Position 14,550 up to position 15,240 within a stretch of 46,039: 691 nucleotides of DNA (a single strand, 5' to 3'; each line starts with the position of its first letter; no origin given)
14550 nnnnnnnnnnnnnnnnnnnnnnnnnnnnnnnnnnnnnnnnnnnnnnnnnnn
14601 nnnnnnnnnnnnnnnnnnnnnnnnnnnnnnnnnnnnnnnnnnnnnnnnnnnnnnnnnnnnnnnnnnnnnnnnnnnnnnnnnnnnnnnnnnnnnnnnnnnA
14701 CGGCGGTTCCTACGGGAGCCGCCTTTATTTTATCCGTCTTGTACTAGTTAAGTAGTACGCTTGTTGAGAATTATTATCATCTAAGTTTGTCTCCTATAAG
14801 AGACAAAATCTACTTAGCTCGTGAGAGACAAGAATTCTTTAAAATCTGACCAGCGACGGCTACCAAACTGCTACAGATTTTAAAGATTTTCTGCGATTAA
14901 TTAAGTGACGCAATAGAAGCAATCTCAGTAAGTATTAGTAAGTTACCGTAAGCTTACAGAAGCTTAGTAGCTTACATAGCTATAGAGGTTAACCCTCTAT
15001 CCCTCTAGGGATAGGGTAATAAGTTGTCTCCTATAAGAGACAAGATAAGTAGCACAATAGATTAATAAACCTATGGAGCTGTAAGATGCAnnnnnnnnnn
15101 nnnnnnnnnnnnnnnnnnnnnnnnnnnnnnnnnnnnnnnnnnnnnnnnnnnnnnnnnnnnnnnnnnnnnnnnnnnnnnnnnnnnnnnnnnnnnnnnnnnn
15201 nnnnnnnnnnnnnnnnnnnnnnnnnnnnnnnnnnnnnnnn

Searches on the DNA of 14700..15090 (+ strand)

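Call 13: search_dna_similar(query=window:14700-15090:+, collection=phages, mode=distant, max_evalue=0.01, max_rows=40)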
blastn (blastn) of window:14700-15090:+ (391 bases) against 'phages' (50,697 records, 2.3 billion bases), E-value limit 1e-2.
Records with a match: 11; places in all: 15; records where one place covers at least 80% of the query: 2.
Best place of each record, by identity: 95-99% 1; 90-95% 3; 80-90% 4; 60-80% 3.
By first word of the organism name: Klebsiella 2; Escherichia 2; Pectobacterium 2; Ralstonia 1; Erwinia 1; Vibrio 1; Pseudomonas 1; Aeromonas 1.
By host as written in the record: - 2; Escherichia coli 2; Pectobacterium carotovorum subsp. carotovorum PB29 2; Klebsiella quasipneumoniae 1; Erwinia sp. TAC1.XII.93.8 (Vries et al. 2001) 1; Vibrio cholerae 1; Aeromonas sp. MR16 1; Klebsiella pneumoniae ST101-KPC2 1.
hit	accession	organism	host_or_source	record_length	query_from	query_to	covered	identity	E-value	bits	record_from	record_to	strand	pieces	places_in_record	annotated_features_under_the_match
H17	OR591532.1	Klebsiella phage KL01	Klebsiella quasipneumoniae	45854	3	391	99%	92.6%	5e-158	563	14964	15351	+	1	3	hypothetical protein (x2)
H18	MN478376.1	Ralstonia phage Reminis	-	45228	3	391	99%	87.8%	1e-127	462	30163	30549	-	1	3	hypothetical protein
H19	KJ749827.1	Escherichia phage ECBP5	Escherichia coli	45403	25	270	63%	66.4%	4e-7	61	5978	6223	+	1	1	none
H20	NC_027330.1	Escherichia phage ECBP5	Escherichia coli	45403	25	270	63%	66.4%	4e-7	61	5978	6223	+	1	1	none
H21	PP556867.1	Erwinia phage VL73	Erwinia sp. TAC1.XII.93.8 (Vries et al. ...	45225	3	369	41%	77.4%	2e-10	119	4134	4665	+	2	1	hypothetical protein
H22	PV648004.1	Vibrio phage JSF38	Vibrio cholerae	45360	25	84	15%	80.3%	6e-5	54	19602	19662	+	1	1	none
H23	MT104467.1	Pseudomonas phage MR4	-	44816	25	76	13%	82.7%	6e-5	55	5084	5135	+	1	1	none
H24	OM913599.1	Aeromonas phage vB_AspA_Tola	Aeromonas sp. MR16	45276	325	362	10%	86.0%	9e-3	47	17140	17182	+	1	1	none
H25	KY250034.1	Pectobacterium phage PP99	Pectobacterium carotovorum subsp. ...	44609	62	91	8%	93.3%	9e-3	46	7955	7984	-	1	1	none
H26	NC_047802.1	Pectobacterium phage PP99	Pectobacterium carotovorum subsp. ...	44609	62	91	8%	93.3%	9e-3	46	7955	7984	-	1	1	none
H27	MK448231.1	Klebsiella phage ST101-KPC2phi6.1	Klebsiella pneumoniae ST101-KPC2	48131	86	113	7%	96.4%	9e-3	47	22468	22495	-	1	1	none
